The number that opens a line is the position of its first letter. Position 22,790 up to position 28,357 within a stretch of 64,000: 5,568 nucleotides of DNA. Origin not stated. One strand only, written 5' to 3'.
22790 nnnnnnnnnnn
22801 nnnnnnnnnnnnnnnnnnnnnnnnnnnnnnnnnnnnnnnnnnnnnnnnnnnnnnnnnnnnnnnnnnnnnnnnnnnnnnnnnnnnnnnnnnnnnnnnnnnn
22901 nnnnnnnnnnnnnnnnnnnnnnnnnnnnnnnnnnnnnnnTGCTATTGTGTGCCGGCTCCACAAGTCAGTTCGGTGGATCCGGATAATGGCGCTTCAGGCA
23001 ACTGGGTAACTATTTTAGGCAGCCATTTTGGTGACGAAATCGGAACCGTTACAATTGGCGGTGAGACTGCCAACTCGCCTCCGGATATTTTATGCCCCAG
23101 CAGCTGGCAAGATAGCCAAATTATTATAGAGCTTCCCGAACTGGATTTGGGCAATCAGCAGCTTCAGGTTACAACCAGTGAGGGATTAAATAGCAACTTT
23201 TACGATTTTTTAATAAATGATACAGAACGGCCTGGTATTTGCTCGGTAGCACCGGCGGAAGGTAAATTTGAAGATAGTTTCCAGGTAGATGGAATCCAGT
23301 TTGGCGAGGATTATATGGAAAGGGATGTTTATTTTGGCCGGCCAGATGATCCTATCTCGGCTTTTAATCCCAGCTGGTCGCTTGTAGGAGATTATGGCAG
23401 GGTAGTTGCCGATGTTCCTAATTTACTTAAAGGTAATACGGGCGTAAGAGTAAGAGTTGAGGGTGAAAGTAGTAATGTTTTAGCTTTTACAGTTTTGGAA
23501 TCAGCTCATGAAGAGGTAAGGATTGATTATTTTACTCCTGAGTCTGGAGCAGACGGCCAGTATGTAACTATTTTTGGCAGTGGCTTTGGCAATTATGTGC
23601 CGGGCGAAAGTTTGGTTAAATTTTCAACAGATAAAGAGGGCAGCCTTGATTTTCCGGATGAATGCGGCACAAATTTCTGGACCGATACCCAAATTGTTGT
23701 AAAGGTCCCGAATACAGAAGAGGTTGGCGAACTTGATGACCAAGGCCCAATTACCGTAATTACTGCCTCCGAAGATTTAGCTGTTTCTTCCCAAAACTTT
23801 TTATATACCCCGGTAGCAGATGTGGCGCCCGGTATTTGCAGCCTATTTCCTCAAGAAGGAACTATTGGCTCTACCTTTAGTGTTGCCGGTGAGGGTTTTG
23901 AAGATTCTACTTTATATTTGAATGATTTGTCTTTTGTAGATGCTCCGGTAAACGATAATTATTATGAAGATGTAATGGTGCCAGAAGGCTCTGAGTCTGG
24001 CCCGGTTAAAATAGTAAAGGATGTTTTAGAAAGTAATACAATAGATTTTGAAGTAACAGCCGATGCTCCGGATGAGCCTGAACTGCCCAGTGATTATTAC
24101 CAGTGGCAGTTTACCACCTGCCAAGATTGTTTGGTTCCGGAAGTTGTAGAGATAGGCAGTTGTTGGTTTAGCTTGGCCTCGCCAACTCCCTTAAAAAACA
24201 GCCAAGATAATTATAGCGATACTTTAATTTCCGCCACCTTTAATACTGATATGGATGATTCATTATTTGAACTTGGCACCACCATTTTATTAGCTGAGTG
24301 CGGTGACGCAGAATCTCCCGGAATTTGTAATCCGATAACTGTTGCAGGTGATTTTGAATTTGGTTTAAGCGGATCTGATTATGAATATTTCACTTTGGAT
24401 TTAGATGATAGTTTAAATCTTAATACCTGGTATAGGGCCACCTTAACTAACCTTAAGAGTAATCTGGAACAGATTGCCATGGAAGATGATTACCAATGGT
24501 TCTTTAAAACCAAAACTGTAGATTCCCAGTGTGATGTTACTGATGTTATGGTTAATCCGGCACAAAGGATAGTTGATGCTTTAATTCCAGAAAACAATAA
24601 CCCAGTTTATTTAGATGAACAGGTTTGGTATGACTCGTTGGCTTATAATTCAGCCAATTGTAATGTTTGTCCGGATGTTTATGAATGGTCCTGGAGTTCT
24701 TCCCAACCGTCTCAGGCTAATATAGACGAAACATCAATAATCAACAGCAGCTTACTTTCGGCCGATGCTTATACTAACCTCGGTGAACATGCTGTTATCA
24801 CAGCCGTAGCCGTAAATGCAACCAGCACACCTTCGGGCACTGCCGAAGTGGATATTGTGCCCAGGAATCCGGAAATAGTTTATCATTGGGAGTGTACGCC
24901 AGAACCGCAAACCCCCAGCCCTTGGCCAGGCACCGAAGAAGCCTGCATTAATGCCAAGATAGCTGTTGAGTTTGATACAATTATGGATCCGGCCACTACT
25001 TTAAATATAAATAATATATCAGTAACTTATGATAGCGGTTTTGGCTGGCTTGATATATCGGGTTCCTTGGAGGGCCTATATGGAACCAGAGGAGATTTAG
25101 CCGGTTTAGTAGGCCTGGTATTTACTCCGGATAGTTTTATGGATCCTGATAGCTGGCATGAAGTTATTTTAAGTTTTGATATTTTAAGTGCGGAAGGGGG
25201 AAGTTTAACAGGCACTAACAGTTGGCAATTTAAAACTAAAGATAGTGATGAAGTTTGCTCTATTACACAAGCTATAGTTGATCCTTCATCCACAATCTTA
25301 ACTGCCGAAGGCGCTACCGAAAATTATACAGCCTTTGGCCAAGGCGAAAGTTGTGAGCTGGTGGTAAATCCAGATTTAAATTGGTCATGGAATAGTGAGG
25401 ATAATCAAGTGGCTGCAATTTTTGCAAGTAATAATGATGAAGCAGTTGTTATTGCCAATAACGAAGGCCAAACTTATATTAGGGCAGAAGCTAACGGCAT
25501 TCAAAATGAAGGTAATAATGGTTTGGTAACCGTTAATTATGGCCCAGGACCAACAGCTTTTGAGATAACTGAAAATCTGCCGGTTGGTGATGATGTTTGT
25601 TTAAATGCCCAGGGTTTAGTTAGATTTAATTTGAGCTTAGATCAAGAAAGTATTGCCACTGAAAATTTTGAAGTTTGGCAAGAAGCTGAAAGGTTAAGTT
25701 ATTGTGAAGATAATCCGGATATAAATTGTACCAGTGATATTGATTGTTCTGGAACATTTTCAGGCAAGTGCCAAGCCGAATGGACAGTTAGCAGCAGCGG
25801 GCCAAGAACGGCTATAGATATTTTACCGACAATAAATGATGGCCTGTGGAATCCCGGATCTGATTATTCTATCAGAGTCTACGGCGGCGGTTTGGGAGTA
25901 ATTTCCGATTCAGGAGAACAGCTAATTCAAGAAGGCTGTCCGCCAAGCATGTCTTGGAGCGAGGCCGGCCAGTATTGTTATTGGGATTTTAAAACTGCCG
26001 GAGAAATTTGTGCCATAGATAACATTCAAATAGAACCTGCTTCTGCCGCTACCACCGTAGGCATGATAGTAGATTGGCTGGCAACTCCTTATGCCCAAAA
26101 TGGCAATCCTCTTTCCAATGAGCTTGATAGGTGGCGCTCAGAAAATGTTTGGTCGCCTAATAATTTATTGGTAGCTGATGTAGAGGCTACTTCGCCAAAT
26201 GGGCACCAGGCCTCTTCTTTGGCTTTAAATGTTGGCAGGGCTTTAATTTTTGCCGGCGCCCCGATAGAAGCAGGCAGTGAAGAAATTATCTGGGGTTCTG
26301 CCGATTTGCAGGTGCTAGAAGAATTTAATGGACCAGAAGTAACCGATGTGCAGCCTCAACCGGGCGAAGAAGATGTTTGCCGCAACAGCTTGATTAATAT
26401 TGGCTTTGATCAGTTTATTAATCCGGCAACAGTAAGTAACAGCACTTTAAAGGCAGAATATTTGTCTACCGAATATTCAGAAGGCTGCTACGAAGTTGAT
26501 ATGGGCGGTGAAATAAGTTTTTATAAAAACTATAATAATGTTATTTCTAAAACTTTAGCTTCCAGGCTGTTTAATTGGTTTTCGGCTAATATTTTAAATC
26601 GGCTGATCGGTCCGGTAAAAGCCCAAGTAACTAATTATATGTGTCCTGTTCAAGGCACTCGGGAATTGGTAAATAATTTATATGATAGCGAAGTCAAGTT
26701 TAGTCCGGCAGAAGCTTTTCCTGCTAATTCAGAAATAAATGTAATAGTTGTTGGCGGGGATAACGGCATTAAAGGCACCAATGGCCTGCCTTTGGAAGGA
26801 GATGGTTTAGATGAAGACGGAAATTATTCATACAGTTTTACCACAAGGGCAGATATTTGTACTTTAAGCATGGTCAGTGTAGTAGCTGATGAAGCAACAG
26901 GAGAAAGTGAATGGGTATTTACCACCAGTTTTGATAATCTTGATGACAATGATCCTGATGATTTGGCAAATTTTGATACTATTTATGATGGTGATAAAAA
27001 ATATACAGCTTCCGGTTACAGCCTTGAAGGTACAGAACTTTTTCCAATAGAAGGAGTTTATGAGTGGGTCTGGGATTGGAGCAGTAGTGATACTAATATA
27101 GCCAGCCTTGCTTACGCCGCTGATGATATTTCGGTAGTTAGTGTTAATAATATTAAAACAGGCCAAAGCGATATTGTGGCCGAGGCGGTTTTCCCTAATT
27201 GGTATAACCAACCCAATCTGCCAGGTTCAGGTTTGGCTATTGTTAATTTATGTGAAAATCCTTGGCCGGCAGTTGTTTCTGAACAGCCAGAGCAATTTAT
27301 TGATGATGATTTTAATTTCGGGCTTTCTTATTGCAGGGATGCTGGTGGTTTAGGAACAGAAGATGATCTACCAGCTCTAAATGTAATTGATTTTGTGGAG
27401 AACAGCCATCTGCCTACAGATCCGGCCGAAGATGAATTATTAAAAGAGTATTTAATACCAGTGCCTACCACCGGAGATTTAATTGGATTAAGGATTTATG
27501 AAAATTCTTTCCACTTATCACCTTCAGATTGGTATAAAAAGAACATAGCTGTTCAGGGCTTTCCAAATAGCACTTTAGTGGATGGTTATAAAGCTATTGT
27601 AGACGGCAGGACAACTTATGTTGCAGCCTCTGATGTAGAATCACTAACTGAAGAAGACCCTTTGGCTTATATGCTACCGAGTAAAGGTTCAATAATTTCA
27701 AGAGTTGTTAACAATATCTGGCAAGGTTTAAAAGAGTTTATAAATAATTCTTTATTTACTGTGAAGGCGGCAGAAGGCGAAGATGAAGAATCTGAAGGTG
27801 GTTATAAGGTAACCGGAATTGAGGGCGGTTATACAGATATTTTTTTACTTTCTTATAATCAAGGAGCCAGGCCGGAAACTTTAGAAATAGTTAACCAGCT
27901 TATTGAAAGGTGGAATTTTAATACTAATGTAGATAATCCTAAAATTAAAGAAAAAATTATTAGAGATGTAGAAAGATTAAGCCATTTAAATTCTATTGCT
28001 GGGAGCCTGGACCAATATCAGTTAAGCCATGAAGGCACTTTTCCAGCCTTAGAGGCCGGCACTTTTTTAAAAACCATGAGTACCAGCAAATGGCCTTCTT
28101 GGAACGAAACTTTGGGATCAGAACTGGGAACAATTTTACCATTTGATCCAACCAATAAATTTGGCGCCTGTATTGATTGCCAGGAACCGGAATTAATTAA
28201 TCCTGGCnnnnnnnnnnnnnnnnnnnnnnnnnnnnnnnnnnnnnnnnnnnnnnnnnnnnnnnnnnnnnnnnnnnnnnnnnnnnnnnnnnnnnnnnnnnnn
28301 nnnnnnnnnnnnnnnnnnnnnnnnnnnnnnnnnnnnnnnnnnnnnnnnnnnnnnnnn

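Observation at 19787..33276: Surface-appendage locus: two proteins sharing a VirB2/TrbC-like pilin N-module (one a 3152-aa multi-domain adhesin) plus two TM-anchored TSP3-repeat proteins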

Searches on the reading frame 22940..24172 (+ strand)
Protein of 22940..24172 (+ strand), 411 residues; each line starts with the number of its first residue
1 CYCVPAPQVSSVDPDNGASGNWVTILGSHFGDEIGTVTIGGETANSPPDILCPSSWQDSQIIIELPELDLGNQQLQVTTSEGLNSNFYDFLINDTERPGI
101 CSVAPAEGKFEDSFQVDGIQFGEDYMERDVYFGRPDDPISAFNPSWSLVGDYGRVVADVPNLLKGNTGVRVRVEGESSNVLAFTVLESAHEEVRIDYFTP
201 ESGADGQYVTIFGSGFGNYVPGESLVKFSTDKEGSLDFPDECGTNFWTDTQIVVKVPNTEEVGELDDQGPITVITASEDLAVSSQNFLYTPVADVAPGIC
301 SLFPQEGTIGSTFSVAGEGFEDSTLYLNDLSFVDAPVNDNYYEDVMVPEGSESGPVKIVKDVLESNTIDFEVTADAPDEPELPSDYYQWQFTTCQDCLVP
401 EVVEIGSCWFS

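Call 19: search_protein_families(library=pfam, proteins=[window:22940-24172:+], max_evalue=0.1)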
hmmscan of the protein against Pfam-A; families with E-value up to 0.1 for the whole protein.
window:22940-24172:+ (411 aa): 1 family
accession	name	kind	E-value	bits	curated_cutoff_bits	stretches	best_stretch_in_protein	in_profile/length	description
PF01833.30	TIG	-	2.6e-16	59.8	20.9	2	7-86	1-78/84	IPT/TIG domain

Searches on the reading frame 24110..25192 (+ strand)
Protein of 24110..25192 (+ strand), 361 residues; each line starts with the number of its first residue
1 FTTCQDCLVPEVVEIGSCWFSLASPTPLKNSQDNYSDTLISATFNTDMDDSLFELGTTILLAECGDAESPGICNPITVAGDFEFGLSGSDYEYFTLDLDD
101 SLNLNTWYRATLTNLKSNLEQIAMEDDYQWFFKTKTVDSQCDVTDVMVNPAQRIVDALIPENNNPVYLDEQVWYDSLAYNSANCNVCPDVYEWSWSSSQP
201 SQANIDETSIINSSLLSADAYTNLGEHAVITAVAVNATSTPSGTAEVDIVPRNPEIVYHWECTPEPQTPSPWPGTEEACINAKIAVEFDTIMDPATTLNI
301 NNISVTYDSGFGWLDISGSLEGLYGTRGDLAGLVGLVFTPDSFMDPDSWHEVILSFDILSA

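Call 19: search_protein_families(library=pfam, proteins=[window:24110-25192:+], max_evalue=0.1)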
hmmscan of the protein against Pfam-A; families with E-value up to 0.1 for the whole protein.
window:24110-25192:+ (361 aa): 1 family
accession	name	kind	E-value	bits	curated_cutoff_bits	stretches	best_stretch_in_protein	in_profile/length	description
PF13205.12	Big_5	-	2e-09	38.5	23.6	1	22-134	7-105/105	Bacterial Ig-like domain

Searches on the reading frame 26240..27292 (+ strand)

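Call 19: search_protein_families(library=pfam, proteins=[window:26240-27292:+], max_evalue=0.1)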
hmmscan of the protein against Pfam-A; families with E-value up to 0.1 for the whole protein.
window:26240-27292:+ (351 aa): 1 family
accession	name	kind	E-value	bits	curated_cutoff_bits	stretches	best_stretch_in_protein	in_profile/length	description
PF13205.12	Big_5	-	2.4e-07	31.9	23.6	1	31-70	4-44/105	Bacterial Ig-like domain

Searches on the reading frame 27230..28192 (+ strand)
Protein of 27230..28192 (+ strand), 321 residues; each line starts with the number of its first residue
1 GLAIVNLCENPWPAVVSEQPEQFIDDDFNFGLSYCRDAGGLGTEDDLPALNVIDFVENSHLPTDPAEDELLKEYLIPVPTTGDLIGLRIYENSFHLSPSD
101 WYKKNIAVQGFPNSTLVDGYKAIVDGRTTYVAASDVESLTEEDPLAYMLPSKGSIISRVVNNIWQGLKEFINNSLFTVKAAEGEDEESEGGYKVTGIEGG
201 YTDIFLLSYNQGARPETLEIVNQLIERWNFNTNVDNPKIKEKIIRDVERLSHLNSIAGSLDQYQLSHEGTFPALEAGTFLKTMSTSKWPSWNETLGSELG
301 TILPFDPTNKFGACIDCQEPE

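Call 19: search_protein_families(library=pfam, proteins=[window:27260-28192:+], max_evalue=0.1)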
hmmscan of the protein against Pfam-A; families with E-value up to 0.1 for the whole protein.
window:27260-28192:+ (311 aa): 0 families

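Call 82: find_homologous_proteins(query=window:27230-28192:+)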
Query window:27230-28192:+ (321 aa): 10 proteins with E <= 0.001 among 2355 candidates.
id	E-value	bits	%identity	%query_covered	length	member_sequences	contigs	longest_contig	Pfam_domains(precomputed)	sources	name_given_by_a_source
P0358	9.9e-57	211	48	79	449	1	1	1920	-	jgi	jgi:hypothetical protein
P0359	8.3e-47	178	66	38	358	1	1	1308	-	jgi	-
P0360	7.9e-44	168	57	42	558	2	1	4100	PF02018.24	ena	-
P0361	5.5e-42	162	36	74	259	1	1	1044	-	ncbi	-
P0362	7.8e-40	155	47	36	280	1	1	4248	-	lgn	-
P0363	1.3e-39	154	34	72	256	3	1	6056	-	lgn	-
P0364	5.1e-36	143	39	36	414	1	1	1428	-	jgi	jgi:hypothetical protein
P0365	8.8e-35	138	33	90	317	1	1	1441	-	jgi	jgi:hypothetical protein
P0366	1.8e-34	137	33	73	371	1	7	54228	-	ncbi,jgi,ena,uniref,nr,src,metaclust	ncbi:MAG: hypothetical protein A2248_00870 [Candidatus Raymondbacteria bacterium RIFOXYA2_FULL_49_16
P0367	1.1e-30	125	38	37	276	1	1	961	-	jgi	jgi:hypothetical protein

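Call 84: search_solved_structures(query=A4, max_evalue=1, show_alignments=2)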
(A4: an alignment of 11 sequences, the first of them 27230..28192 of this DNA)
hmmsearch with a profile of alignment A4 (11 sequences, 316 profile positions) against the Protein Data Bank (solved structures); distinct sequences matched with E-value up to 1: 0.

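Call 85: search_protein_families(library=pfam, alignment_id=A4, max_evalue=0.1)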
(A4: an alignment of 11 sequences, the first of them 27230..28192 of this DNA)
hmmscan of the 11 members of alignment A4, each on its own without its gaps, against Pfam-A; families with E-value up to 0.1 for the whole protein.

A. member 1, window:27230-28192:+ (321 aa): 0 families

B. families by the number of members that match (of 11 scanned): 5 families
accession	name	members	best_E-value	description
PF02018.23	CBM_4_9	1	2.2e-09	Carbohydrate binding domain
PF14317.12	YcxB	1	0.0077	YcxB-like protein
PF08334.16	T2SSG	1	0.011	Type II secretion system (T2SS), protein G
PF01376.23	Enterotoxin_b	1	0.011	Heat-labile enterotoxin beta chain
PF19359.4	DUF5936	1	0.052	Family of unknown function (DUF5936)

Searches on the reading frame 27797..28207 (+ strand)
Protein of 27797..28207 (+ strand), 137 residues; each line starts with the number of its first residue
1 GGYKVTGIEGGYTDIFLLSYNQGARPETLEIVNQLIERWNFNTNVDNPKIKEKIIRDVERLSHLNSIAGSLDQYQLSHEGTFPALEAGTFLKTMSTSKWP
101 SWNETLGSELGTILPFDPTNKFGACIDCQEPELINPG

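Call 52: search_protein_families(library=pfam, proteins=[window:27797-28207:+], max_evalue=10)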
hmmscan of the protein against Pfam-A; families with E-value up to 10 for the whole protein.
seq(137 aa): 0 families
